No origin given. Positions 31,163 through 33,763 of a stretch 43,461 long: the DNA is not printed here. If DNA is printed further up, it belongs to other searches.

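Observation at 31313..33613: Large unassignable cytoplasmic protein divergently paired with a GH172 hydrolase: candidate new carbohydrate-active enzyme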

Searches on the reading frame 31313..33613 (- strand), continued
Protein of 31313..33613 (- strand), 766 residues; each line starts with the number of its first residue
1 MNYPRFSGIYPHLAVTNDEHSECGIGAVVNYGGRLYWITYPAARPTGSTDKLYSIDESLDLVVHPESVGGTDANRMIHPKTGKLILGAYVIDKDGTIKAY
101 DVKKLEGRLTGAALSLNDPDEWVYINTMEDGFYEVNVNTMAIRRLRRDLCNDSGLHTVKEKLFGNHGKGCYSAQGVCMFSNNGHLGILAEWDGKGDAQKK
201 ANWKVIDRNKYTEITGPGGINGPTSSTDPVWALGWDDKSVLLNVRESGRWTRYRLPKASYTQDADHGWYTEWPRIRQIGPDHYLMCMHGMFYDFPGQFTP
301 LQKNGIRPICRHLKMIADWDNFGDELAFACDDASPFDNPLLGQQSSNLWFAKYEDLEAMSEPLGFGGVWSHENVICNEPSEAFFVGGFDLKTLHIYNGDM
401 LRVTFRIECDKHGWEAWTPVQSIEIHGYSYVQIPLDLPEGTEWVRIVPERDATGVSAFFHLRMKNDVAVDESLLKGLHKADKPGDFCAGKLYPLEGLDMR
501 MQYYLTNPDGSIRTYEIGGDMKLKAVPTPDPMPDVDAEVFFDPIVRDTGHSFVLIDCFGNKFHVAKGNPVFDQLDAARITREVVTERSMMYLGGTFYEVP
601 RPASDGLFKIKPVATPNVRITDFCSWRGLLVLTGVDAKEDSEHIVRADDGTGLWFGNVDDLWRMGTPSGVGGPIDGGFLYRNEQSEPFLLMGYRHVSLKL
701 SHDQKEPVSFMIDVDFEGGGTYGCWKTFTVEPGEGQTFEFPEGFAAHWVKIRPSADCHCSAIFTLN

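Call 31: find_encoding_contigs(protein=P0008, flank=10000, max_places=2)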
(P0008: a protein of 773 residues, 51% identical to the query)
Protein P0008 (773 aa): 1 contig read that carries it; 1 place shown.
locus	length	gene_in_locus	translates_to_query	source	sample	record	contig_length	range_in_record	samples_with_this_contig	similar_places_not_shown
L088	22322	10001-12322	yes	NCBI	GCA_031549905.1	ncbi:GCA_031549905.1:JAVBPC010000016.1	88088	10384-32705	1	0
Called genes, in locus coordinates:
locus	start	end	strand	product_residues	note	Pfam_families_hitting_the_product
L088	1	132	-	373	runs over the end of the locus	PF13378:MR_MLE_C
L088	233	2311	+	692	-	PF02065:Melibiase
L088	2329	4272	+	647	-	PF16334:DUF4964, PF17168:DUF5127, PF16335:GtaA_6_Hairpin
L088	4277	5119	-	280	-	PF02311:AraC_binding (weak), PF00165:HTH_AraC, PF12833:HTH_18, PF00165:HTH_AraC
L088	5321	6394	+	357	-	-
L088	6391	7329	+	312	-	PF00528:BPD_transp_1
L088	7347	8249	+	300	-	PF00528:BPD_transp_1 (weak)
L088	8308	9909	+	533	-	-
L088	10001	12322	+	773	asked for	-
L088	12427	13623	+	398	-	PF00480:ROK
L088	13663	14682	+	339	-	PF00294:PfkB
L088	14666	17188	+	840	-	PF02837:Glyco_hydro_2_N, PF22666:Glyco_hydro_2_N2, PF00703:Glyco_hydro_2, PF17753:Ig_mannosidase (weak)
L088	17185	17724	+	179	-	PF07385:Lyx_isomer (faint)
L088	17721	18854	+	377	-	PF01232:Mannitol_dh, PF08125:Mannitol_dh_C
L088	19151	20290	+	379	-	PF13191:AAA_16 (faint), PF05673:DUF815, PF20720:nSTAND3 (weak), PF00004:AAA (weak)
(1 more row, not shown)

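Call 32: find_encoding_contigs(protein=P0009, flank=10000, max_places=2)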
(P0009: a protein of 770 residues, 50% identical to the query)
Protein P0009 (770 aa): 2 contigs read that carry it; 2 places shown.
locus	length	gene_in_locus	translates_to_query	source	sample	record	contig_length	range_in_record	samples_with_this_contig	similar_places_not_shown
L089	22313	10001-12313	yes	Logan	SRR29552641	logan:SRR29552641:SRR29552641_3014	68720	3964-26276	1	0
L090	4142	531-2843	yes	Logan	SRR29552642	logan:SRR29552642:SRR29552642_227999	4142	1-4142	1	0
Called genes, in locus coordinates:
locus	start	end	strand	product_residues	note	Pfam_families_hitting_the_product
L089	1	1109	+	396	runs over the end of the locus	PF00155:Aminotran_1_2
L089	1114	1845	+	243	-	PF02540:NAD_synthase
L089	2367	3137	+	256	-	PF00119:ATP-synt_A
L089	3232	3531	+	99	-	-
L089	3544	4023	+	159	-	PF00430:ATP-synt_B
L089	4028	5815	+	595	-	PF02874:ATP-synt_ab_N, PF00006:ATP-synt_ab, PF00306:ATP-synt_ab_C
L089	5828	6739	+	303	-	PF00231:ATP-synt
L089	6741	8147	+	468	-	PF02874:ATP-synt_ab_N, PF00006:ATP-synt_ab, PF22919:ATP-synt_VA_C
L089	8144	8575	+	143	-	PF02823:ATP-synt_DE_N, PF00401:ATP-synt_DE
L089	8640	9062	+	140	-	PF24034:DUF7343 (faint), PF22381:Staph_reg_Sar_Rot (weak), PF01978:TrmB, PF01047:MarR, PF12802:MarR_2, PF13463:HTH_27, PF13412:HTH_24 (weak)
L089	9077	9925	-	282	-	PF02311:AraC_binding (weak), PF12833:HTH_18, PF00165:HTH_AraC, PF12833:HTH_18, PF00165:HTH_AraC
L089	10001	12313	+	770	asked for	-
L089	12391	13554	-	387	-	PF00389:2-Hacid_dh, PF02826:2-Hacid_dh_C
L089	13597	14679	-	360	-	PF00266:Aminotran_5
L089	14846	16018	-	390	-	PF00390:malic, PF03949:Malic_M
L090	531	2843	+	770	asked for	-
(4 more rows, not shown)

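Call 34: fold_search(model_id=the predicted structure, library=viral)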
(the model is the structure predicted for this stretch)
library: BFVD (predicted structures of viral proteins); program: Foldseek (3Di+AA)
matches with E <= 10: 1664; with E <= 0.001: 188
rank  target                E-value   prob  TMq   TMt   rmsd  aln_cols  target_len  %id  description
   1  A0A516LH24            2.3e-10  1.00  0.27  0.40  14.4       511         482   10  (no name in the UniProt tables at hand)
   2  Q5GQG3                1.1e-09  1.00  0.22  0.17  32.4      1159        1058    8  Hypothetical-Protein / belonging to T4-LIKE GC: 864 [Synechococcus phage S-PM2]
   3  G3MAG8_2              2.0e-09  1.00  0.27  0.23  40.2       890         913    8  Gp427 [Bacillus phage G]
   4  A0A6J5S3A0            2.4e-09  1.00  0.21  0.29  19.8       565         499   10  Uncharacterized protein [uncultured Caudovirales phage]
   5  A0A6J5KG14            4.3e-09  1.00  0.18  0.27  20.2       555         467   11  Bacteriophage P22, Gp10, DNA-stabilising [uncultured Caudovirales phage]
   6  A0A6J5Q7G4            5.2e-09  1.00  0.27  0.31  23.1       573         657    9  Uncharacterized protein [uncultured Caudovirales phage]
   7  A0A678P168            6.0e-09  1.00  0.22  0.20  18.1       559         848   10  Tail spike TSP1/Gp66 N-terminal domain-containing protein [Pectobacterium phage phiA41]
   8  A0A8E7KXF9            6.3e-09  1.00  0.22  0.17  16.7       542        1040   10  (no name in the UniProt tables at hand)
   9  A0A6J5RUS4            1.0e-08  1.00  0.20  0.25  19.9       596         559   10  Uncharacterized protein [uncultured Caudovirales phage]
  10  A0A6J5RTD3            1.3e-08  1.00  0.18  0.23  19.4       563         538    8  Uncharacterized protein [uncultured Caudovirales phage]
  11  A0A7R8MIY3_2          2.8e-08  0.99  0.10  0.08  39.8       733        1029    9  (no name in the UniProt tables at hand)
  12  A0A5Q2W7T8            3.5e-08  1.00  0.23  0.30  16.7       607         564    8  (no name in the UniProt tables at hand)
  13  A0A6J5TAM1            6.2e-08  1.00  0.20  0.30  19.3       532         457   10  Bacteriophage P22, Gp10, DNA-stabilising [uncultured Caudovirales phage]
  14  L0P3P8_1              8.5e-08  0.98  0.11  0.10  35.2       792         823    9  Putative host specificity protein [Streptococcus phage TP-J34]
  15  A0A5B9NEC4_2          8.5e-08  0.98  0.10  0.08  30.7       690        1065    9  Tail fiber protein [Klebsiella phage KPN4]
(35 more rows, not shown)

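Call 37: search_protein_families(library=pfam, alignment_id=A2, max_evalue=0.00001)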
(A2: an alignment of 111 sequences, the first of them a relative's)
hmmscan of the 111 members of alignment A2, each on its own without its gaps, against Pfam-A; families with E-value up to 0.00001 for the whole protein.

A. member 1, L005:7224-8219:+ (331 aa): 0 families

B. families by the number of members that match (of 111 scanned): 140 families (the first 25 are shown)
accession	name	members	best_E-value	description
PF01408.29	GFO_IDH_MocA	5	3.6e-24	Oxidoreductase family, NAD-binding Rossmann fold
PF12833.13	HTH_18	4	1.3e-25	Helix-turn-helix domain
PF00165.29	HTH_AraC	4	1.2e-22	Bacterial regulatory helix-turn-helix proteins, AraC family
PF01120.23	Alpha_L_fucos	3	2.5e-89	Alpha-L-fucosidase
PF00884.28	Sulfatase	3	3.5e-54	Sulfatase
PF07980.17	SusD_RagB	3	1.2e-44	SusD family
PF16347.10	SGSH_C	3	1.5e-26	N-sulphoglucosamine sulphohydrolase, C-terminal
PF01547.30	SBP_bac_1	3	6.9e-22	Bacterial extracellular solute-binding protein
PF14322.12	SusD-like_3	3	2.4e-20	Starch-binding associating with outer membrane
PF22725.1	GFO_IDH_MocA_C3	3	1.3e-16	GFO/IDH/MocA C-terminal domain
PF10114.15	PocR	3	1.5e-14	Sensory domain found in PocR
PF07963.17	N_methyl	3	1.1e-09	Prokaryotic N-terminal methylation motif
PF01432.26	Peptidase_M3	2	3.5e-126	Peptidase family M3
PF13377.12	Peripla_BP_3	2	5.8e-31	Periplasmic binding protein-like domain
PF25275.1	Golvesin_C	2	6.1e-26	Golvesin C-terminal domain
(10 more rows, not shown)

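Call 38: find_encoding_contigs(protein=P0019, flank=10000, max_places=2)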
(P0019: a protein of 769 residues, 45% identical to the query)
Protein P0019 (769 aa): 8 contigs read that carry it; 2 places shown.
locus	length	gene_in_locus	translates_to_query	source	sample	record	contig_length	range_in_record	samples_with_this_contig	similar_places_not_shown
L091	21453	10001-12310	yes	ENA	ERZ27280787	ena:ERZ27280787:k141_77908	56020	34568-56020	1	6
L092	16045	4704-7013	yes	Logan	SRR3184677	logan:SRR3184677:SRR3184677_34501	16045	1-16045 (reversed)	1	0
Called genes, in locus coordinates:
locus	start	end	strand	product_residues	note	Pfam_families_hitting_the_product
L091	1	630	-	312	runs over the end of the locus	PF16258:DUF4912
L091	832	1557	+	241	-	PF02811:PHP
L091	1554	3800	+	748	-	PF00149:Metallophos, PF12850:Metallophos_2 (faint), PF01011:PQQ (faint), PF13360:PQQ_2 (weak), PF13570:Beta-prop_ACSF4, PF13360:PQQ_2, PF13570:Beta-prop_ACSF4, PF13360:PQQ_2 (weak)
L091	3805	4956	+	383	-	PF01979:Amidohydro_1, PF07969:Amidohydro_3 (weak)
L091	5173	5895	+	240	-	PF00657:Lipase_GDSL, PF25182:NonGDSL (faint), PF13472:Lipase_GDSL_2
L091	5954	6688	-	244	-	PF02811:PHP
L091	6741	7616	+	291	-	PF03668:RapZ-like_N, PF22740:PapZ_C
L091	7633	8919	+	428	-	PF01933:CofD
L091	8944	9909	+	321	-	PF10114:PocR, PF00165:HTH_AraC, PF12833:HTH_18, PF00165:HTH_AraC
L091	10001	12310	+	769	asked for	-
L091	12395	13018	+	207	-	PF01810:LysE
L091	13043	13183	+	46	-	-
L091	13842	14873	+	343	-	PF00356:LacI, PF00532:Peripla_BP_1, PF13407:Peripla_BP_4 (weak), PF13377:Peripla_BP_3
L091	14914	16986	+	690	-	PF00754:F5_F8_type_C (faint), PF13860:FlgD_ig (weak), PF13585:CHU_C (faint), PF17936:Big_6 (faint), PF19077:Big_13 (faint), PF13860:FlgD_ig (weak)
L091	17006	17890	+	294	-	PF03349:Toluene_X (faint), PF13729:TraF_2 (faint)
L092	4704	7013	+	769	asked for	-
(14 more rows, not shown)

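Call 39: find_encoding_contigs(protein=P0105, flank=10000, max_places=1)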
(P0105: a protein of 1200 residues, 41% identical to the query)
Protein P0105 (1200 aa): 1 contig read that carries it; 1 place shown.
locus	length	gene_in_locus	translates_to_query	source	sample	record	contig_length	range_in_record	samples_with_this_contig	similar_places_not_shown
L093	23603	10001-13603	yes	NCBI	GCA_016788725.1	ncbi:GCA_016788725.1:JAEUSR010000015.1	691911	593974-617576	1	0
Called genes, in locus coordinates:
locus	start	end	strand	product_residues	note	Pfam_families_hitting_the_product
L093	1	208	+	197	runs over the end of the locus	PF07638:Sigma70_ECF, PF04542:Sigma70_r2 (faint), PF08281:Sigma70_r4_2, PF04545:Sigma70_r4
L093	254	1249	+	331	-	PF04773:FecR, PF16344:FecR_C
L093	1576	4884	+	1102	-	PF16344:FecR_C (weak), PF07660:STN (weak), PF13620:CarboxypepD_reg, PF13715:CarbopepD_reg_2, PF07715:Plug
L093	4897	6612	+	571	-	PF14322:SusD-like_3, PF07980:SusD_RagB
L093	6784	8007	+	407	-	PF01120:Alpha_L_fucos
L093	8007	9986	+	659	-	PF17189:Glyco_hydro_30C (weak)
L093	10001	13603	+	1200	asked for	PF18962:Por_Secre_tail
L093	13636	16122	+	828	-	-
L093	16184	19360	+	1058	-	PF02837:Glyco_hydro_2_N, PF22666:Glyco_hydro_2_N2 (faint), PF00703:Glyco_hydro_2 (weak), PF02836:Glyco_hydro_2_C, PF16353:LacZ_4, PF02929:Bgal_small_N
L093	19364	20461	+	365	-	-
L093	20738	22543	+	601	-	PF02554:CstA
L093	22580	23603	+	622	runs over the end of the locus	PF00890:FAD_binding_2 (weak), PF01134:GIDA (weak), PF01266:DAO (weak), PF03486:HI0933_like (weak), PF07992:Pyr_redox_2 (weak), PF12831:FAD_oxidored, PF13450:NAD_binding_8 (weak)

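Call 40: find_encoding_contigs(protein=P0101, flank=10000, max_places=1)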
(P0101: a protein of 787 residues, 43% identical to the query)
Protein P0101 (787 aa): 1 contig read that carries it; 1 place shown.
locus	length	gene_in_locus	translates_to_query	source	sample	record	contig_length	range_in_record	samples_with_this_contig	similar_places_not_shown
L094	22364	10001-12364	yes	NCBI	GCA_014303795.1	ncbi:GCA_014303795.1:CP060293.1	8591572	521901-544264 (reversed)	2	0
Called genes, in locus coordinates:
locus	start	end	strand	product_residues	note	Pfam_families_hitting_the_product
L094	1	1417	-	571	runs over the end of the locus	PF00587:tRNA-synt_2b, PF04073:tRNA_edit, PF03129:HGTP_anticodon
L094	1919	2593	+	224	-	PF00395:SLH (weak)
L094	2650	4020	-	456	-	PF00890:FAD_binding_2 (faint), PF01134:GIDA (faint), PF07992:Pyr_redox_2 (faint), PF12831:FAD_oxidored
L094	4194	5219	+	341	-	PF13377:Peripla_BP_3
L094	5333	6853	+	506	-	PF06609:TRI12, PF07690:MFS_1, PF00083:Sugar_tr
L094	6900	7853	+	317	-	PF08279:HTH_11, PF19187:HTH_PafC (faint), PF13280:WYL, PF25583:WCX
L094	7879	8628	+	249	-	PF00106:adh_short, PF08659:KR, PF13561:adh_short_C2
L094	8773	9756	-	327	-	PF00356:LacI, PF13407:Peripla_BP_4, PF13377:Peripla_BP_3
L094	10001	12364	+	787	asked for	-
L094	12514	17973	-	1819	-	PF08124:Lyase_8_N, PF02278:Lyase_8, PF02884:Lyase_8_C, PF00041:fn3, PF25275:Golvesin_C, PF00041:fn3, PF25275:Golvesin_C, PF00041:fn3, +3 more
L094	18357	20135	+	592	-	PF00672:HAMP, PF06580:His_kinase, PF02518:HATPase_c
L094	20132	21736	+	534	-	PF00072:Response_reg, PF17853:GGDEF_2 (weak), PF00165:HTH_AraC (faint), PF12833:HTH_18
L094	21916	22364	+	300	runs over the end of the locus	PF00528:BPD_transp_1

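Call 55: find_encoding_contigs(protein=P0005, flank=10000, max_places=1)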
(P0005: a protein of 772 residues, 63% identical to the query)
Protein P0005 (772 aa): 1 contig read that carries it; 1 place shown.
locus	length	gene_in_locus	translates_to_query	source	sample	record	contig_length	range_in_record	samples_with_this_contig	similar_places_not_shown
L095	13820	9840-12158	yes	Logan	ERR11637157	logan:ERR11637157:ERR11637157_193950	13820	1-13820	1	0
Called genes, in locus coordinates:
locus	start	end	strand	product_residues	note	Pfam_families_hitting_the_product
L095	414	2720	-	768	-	-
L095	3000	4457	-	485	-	PF00884:Sulfatase, PF01663:Phosphodiest (faint), PF16347:SGSH_C (weak)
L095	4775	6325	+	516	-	PF13320:GH123_cat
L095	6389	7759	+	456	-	PF09587:PGA_cap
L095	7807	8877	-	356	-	PF13088:BNR_2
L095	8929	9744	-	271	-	PF12833:HTH_18, PF00165:HTH_AraC (weak)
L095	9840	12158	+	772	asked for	-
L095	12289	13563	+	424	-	PF01946:Thi4 (weak), PF00890:FAD_binding_2 (weak), PF01266:DAO (faint), PF12831:FAD_oxidored, PF13450:NAD_binding_8 (faint)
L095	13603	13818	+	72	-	?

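Call 56: find_encoding_contigs(protein=P0002, flank=10000, max_places=1)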
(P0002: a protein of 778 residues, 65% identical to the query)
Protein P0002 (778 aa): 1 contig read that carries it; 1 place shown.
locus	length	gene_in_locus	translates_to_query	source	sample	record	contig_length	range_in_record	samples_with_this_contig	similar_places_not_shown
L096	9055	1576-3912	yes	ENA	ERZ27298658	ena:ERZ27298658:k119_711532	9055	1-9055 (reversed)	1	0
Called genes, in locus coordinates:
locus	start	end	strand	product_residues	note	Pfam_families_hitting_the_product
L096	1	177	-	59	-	?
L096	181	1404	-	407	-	PF06245:DUF1015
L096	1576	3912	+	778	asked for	-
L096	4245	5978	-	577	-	PF00326:Peptidase_S9 (weak)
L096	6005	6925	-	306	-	PF01522:Polysacc_deac_1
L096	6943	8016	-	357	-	PF02012:BNR (faint), PF13088:BNR_2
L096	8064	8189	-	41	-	-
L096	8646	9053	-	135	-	?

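Call 60: search_protein_representatives(alignment_id=A1)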
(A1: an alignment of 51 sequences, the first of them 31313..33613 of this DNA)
Query: 51 sequences, 783 profile positions. Proteins with E-value up to 0.001 (for the whole library): 1975; up to 1e-10: 1383; up to 1e-30: 619. The best 150 are listed.
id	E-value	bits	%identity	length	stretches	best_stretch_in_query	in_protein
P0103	0.0e+00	1210.2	-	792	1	2-783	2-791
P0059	0.0e+00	1200.3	-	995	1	12-782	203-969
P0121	0.0e+00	1111.3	-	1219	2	9-664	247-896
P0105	0.0e+00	1099.4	-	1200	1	11-782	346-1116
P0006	0.0e+00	1097.0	-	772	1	10-782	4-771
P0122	0.0e+00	1060.5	-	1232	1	7-782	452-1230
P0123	0.0e+00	1052.8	-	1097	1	10-782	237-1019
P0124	0.0e+00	1050.6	-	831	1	8-782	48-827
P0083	4.4e-299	1010.7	-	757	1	10-783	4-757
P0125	7.8e-295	996.7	-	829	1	10-783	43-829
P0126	2.9e-293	991.5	-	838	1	7-782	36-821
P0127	2.4e-290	981.8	-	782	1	11-783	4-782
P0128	3.2e-290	981.4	-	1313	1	8-783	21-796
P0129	7.0e-286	967.1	-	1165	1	11-783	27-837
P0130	4.4e-280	947.9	-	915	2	208-782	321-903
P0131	9.3e-280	946.8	-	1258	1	8-783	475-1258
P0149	4.1e-252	855.4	-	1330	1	5-779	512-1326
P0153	1.2e-249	847.2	-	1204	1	11-783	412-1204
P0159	7.0e-245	831.5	-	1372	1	11-782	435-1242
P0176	1.3e-207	708.2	-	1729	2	12-480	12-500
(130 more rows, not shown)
